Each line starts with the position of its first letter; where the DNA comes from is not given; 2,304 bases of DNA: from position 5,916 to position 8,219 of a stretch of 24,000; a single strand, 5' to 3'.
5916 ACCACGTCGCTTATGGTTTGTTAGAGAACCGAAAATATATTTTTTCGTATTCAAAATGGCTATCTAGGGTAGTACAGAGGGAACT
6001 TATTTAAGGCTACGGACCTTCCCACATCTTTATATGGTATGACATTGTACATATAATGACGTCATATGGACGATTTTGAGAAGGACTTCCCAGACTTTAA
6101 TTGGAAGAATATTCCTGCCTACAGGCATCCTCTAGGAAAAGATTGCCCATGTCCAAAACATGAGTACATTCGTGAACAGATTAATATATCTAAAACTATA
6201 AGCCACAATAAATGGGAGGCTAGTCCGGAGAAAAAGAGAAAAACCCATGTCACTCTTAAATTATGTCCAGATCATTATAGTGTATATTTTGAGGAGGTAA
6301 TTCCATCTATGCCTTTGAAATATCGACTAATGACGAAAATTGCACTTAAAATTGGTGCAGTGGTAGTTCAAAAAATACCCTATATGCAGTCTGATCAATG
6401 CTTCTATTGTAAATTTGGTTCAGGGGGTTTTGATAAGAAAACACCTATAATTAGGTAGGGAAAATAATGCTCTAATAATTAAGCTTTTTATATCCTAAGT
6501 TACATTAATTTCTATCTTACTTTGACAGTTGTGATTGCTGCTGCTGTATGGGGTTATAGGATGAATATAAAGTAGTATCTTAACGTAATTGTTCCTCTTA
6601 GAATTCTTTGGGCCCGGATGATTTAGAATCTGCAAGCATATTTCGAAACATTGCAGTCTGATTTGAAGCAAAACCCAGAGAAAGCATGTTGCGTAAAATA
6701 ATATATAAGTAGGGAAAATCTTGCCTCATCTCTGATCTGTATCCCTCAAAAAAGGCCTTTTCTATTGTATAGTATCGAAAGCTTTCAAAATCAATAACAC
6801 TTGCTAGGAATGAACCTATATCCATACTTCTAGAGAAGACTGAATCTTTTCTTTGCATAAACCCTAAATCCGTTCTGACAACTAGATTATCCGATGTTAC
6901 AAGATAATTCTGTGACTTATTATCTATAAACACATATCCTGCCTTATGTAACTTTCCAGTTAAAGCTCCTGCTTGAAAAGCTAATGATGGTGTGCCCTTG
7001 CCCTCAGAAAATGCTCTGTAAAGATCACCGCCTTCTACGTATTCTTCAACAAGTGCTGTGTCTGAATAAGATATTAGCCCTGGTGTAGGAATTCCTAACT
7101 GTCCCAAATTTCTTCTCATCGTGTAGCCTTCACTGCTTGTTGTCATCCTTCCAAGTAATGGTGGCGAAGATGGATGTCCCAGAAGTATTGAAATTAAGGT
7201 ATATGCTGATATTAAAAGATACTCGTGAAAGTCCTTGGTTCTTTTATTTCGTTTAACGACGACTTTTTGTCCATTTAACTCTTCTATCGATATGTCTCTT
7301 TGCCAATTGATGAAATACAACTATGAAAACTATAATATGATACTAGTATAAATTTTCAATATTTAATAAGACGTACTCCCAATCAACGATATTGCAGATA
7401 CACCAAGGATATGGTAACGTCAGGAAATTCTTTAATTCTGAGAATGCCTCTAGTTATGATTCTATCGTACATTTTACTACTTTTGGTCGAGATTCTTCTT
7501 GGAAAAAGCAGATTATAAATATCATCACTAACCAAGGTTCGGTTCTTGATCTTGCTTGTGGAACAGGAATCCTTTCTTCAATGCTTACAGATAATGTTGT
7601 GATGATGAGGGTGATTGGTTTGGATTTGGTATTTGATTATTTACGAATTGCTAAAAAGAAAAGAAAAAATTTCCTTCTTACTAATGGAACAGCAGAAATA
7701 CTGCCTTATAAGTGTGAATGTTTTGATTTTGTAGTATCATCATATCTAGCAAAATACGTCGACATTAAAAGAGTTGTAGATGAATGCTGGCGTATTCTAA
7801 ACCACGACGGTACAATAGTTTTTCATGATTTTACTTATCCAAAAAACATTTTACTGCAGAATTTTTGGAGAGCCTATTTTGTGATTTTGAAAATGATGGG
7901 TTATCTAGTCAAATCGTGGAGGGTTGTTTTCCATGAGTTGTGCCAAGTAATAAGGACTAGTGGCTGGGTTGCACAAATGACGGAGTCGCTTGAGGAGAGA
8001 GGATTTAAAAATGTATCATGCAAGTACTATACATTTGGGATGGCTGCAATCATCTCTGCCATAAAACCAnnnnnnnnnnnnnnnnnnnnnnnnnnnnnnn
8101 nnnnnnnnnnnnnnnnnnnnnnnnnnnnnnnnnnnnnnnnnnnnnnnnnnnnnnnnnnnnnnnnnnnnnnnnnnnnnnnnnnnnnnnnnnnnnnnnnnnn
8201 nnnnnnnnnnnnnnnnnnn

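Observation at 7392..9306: MenG/UbiE-type methyltransferase, unassigned 7-TM protein and chorismate-lyase-fold protein in one coupled operon: candidate non-canonical quinone module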

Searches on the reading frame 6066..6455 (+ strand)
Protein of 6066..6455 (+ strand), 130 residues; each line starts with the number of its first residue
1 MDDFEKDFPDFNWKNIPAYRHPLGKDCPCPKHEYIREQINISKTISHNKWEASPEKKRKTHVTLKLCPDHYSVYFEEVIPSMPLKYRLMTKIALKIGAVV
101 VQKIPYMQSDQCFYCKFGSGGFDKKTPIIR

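Call 4: search_protein_families(library=pfam, proteins=[window:6066-6455:+], max_evalue=1)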
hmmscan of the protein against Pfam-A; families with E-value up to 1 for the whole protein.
window:6066-6455:+ (130 aa): 1 family
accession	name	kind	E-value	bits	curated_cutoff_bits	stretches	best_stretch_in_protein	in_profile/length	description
PF10871.13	DUF2748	-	0.046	13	25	1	61-91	380-410/439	Protein of unknown function (DUF2748)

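Call 5: search_protein_families(library=ncbifam, proteins=[window:6066-6455:+], max_evalue=1)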
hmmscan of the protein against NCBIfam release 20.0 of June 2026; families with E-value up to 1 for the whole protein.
window:6066-6455:+ (130 aa): 1 family
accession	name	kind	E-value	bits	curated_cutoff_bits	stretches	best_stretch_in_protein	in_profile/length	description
NF010048.1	PRK13524.1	subfamily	0.1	11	493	1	57-114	446-503/744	FepA family TonB-dependent siderophore receptor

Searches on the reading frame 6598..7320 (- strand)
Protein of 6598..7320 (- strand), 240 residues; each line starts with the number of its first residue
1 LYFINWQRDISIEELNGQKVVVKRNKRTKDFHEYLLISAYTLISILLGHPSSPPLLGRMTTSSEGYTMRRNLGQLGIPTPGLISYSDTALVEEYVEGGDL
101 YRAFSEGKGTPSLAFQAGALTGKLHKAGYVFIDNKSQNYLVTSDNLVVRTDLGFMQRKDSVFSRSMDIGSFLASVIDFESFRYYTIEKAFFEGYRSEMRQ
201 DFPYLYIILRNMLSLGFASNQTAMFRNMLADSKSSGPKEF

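Call 4: search_protein_families(library=pfam, proteins=[window:6598-7320:-], max_evalue=1)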
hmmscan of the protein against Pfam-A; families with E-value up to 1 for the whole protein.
window:6598-7320:- (240 aa): 2 families
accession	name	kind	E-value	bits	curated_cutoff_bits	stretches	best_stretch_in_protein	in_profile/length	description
PF00069.31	Pkinase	-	0.11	12.2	31.7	1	87-157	72-147/263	Protein kinase domain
PF03109.22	ABC1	-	0.25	10.9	22.9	1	74-165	129-224/244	ABC1 atypical kinase-like domain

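Call 5: search_protein_families(library=ncbifam, proteins=[window:6598-7320:-], max_evalue=1)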
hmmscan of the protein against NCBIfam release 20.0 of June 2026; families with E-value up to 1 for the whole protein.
window:6598-7320:- (240 aa): 10 families
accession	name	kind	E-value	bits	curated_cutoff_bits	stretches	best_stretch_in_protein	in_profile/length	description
TIGR03724.2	arch_bud32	equivalog_domain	1.2e-12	47.7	125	1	71-200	49-175/193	KEOPS complex kinase/ATPase Bud32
NF011463.0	PRK14879.1-4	equivalog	1.2e-11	44.5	188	1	64-198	68-203/237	Kae1-associated kinase Bud32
NF011462.0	PRK14879.1-3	equivalog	1.7e-10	41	174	1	74-199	53-171/192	Kae1-associated kinase Bud32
NF007174.0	PRK09605.1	equivalog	1.6e-08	33.5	447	1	69-200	390-517/535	bifunctional N(6)-L-threonylcarbamoyladenine synthase/serine/threonine protein kinase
NF011460.0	PRK14879.1-1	equivalog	4.7e-08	32.4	199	1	77-200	75-202/232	Kae1-associated kinase Bud32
NF011461.0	PRK14879.1-2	equivalog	0.0013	18.5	372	1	74-201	64-192/225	Kae1-associated kinase Bud32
NF011464.0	PRK14879.1-7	equivalog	0.0036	17.1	246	1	84-192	77-183/221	Kae1-associated kinase Bud32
NF058632.1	SerThrKinPrkT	equivalog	0.0046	16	280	1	91-149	98-158/322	serine/threonine protein kinase PrkT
NF006620.0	PRK09188.1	equivalog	0.007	15.4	490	1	79-154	84-158/365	serine/threonine protein kinase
NF038150.1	lanthi_synth_IV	equivalog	0.22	9.7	650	1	117-160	307-350/851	class IV lanthionine synthetase LanL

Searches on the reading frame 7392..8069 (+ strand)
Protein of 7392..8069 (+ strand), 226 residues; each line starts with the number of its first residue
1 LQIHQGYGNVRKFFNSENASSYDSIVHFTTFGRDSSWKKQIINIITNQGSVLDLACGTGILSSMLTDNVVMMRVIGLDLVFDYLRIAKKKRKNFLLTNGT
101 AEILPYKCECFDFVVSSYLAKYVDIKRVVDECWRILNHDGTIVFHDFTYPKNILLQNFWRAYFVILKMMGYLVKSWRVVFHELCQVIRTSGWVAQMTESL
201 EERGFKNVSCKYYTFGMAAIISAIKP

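Call 4: search_protein_families(library=pfam, proteins=[window:7392-8069:+], max_evalue=1)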
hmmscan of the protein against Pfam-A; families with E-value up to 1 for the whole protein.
window:7392-8069:+ (226 aa): 12 families
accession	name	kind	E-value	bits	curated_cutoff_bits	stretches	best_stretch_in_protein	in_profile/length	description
PF01209.24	Ubie_methyltran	-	3.6e-22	79.3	20.1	1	9-225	8-233/233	ubiE/COQ5 methyltransferase family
PF08241.18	Methyltransf_11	-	1.8e-16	61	21.2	1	52-144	1-95/95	Methyltransferase domain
PF13649.12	Methyltransf_25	-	9.9e-14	52.3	27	1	51-140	1-97/97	Methyltransferase domain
PF13847.12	Methyltransf_31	-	1.2e-09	38.4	27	1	47-148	3-113/145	Methyltransferase domain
PF13489.12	Methyltransf_23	-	3.9e-07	30.4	27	1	47-208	22-162/164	Methyltransferase domain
PF08242.18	Methyltransf_12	-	3.9e-05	24.7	30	1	52-141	1-97/98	Methyltransferase domain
PF07021.18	MetW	-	0.00064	19.8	21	1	39-149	5-114/193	Methionine biosynthesis protein MetW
PF05175.20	MTS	-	0.0012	18.9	23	1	47-96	31-80/170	Methyltransferase small domain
PF06325.19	PrmA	-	0.0031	17.5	22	1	44-144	158-258/296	Ribosomal protein L11 methyltransferase (PrmA)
PF01728.25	FtsJ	-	0.0042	17.5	24.1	1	42-116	16-97/181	FtsJ-like methyltransferase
PF13578.12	Methyltransf_24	-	0.068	14.5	26.3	1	108-147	66-105/105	Methyltransferase domain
PF13679.12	Methyltransf_32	-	0.21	12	27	1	47-92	25-74/143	Methyltransferase domain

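Call 5: search_protein_families(library=ncbifam, proteins=[window:7392-8069:+], max_evalue=1)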
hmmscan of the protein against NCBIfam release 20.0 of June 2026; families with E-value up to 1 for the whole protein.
window:7392-8069:+ (226 aa): 44 families (the best 25 are shown)
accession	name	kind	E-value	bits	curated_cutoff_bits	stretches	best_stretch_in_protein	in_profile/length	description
NF001244.0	PRK00216.1-5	equivalog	9.3e-31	106.9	216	1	9-225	9-235/236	bifunctional demethylmenaquinone methyltransferase/2-methoxy-6-polyprenyl-1,4-benzoquinol methylase UbiE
TIGR01934.1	MenG_MenH_UbiE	subfamily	4.5e-30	104.6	158.35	1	17-225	7-223/223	ubiquinone/menaquinone biosynthesis methyltransferase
NF052510.1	methyltran_MpqE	exception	3.2e-22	79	335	1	10-225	8-234/234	methyl-plastoquinone biosynthesis methyltransferase MpqE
NF001241.0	PRK00216.1-2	equivalog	4.5e-22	78.8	327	1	9-226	12-230/231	demethylmenaquinone methyltransferase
NF001243.0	PRK00216.1-4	equivalog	1.4e-20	73.6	235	1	11-223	10-231/237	demethylmenaquinone methyltransferase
TIGR02752.1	MenG_heptapren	equivalog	5.4e-20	71.9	419.85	1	11-221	8-227/231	demethylmenaquinone methyltransferase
NF043040.1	corrin_prot_MT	hypoth_equivalog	4.3e-18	65.5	180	1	18-208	11-212/216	corrinoid protein-associated methyltransferase CpaM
NF001242.0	PRK00216.1-3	equivalog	4.4e-18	65.6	351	1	17-225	36-257/258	bifunctional demethylmenaquinone methyltransferase/2-methoxy-6-polyprenyl-1,4-benzoquinol methylase UbiE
TIGR02072.1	BioC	equivalog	2.2e-14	53.9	184.95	1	46-150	28-138/244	malonyl-ACP O-methyltransferase BioC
NF001240.0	PRK00216.1-1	equivalog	5e-14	52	378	1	9-225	24-250/251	bifunctional demethylmenaquinone methyltransferase/2-methoxy-6-polyprenyl-1,4-benzoquinol methylase UbiE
NF045667.1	MTase_DVU1556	equivalog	6.3e-14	51.9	155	1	46-151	21-126/213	DVU_1556 family methyltransferase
NF004452.0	PRK05785.1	equivalog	4e-13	49.4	207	1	9-158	10-157/228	hypothetical protein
TIGR01983.1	UbiG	equivalog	4.2e-10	39.3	102.95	1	47-146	49-153/228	bifunctional 2-polyprenyl-6-hydroxyphenol methylase/3-demethylubiquinol 3-O-methyltransferase UbiG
NF045825.1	FAmtase_mtf2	equivalog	5.8e-09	35.5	400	1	50-153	61-167/248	fatty-acid O-methyltransferase Mtf2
NF045823.1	PthPhpthDimycoMt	equivalog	5.3e-08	32.4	300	1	50-152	69-174/256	phthiotriol/phenolphthiotriol dimycocerosates methyltransferase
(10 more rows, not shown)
